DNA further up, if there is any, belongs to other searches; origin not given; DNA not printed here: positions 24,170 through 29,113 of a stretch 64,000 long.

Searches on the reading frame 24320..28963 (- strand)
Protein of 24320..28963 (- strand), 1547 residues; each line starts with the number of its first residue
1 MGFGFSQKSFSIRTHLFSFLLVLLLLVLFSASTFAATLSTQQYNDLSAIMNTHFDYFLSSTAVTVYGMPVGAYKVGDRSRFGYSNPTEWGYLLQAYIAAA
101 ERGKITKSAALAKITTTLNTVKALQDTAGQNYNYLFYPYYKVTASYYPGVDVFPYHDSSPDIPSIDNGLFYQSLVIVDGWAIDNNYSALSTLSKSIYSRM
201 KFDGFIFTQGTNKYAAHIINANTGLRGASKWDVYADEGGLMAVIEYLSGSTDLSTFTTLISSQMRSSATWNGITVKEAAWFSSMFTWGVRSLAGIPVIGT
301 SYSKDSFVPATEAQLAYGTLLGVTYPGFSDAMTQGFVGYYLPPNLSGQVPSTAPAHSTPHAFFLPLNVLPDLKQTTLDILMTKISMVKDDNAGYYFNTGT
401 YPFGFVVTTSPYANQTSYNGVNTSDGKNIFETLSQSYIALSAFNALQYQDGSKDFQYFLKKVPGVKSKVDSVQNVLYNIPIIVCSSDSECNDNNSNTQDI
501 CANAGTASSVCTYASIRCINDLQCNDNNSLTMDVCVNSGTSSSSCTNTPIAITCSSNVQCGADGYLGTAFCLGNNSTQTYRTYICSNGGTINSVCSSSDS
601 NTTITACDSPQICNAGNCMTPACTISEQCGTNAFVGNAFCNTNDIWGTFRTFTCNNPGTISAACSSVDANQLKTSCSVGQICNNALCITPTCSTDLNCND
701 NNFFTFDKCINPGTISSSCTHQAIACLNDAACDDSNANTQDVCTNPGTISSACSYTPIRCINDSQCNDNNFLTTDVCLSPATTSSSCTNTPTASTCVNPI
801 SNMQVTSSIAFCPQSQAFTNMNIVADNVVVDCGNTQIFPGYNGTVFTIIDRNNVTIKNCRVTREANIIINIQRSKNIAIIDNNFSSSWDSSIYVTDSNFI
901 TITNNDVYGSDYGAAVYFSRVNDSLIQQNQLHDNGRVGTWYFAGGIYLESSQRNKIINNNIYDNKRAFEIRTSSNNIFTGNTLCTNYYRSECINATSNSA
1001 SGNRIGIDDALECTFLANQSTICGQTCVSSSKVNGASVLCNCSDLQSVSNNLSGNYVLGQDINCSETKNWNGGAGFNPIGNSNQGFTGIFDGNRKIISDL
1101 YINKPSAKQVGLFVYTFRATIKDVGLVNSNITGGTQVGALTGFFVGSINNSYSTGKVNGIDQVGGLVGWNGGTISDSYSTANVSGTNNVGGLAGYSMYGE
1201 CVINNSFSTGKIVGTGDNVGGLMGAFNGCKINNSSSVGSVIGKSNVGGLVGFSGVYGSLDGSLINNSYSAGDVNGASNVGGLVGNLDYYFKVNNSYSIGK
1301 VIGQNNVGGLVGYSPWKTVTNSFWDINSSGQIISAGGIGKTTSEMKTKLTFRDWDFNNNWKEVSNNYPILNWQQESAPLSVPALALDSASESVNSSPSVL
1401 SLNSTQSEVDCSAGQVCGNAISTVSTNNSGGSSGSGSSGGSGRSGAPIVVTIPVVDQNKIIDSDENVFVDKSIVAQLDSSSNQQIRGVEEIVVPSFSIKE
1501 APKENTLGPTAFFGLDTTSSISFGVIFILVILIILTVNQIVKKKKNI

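Call 12: search_protein_families(library=pfam, proteins=[window:24320-28963:-], max_evalue=0.01)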
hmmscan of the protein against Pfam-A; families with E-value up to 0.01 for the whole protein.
window:24320-28963:- (1547 aa): 2 families
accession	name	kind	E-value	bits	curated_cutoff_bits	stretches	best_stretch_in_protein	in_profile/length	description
PF07581.17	Glug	-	1.3e-12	47.6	20.5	2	1162-1184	4-28/28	The GLUG motif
PF05342.19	Peptidase_M26_N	-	0.0015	18.3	27.7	1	1045-1143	147-236/250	M26 IgA1-specific Metallo-endopeptidase N-terminal region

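Call 72: search_protein_families(library=ncbifam, proteins=[window:24320-28963:-], max_evalue=1)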
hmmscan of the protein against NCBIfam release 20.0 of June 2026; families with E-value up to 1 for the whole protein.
window:24320-28963:- (1547 aa): 2 families
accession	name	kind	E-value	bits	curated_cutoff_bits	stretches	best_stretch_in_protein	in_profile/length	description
TIGR03804.1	para_beta_helix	repeat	2.1e-07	30.5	19.45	2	945-987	1-43/44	parallel beta-helix repeat protein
TIGR04247.1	NosD_copper_fam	subfamily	6.2e-06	25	300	1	886-1052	72-236/377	nitrous oxide reductase family maturation protein NosD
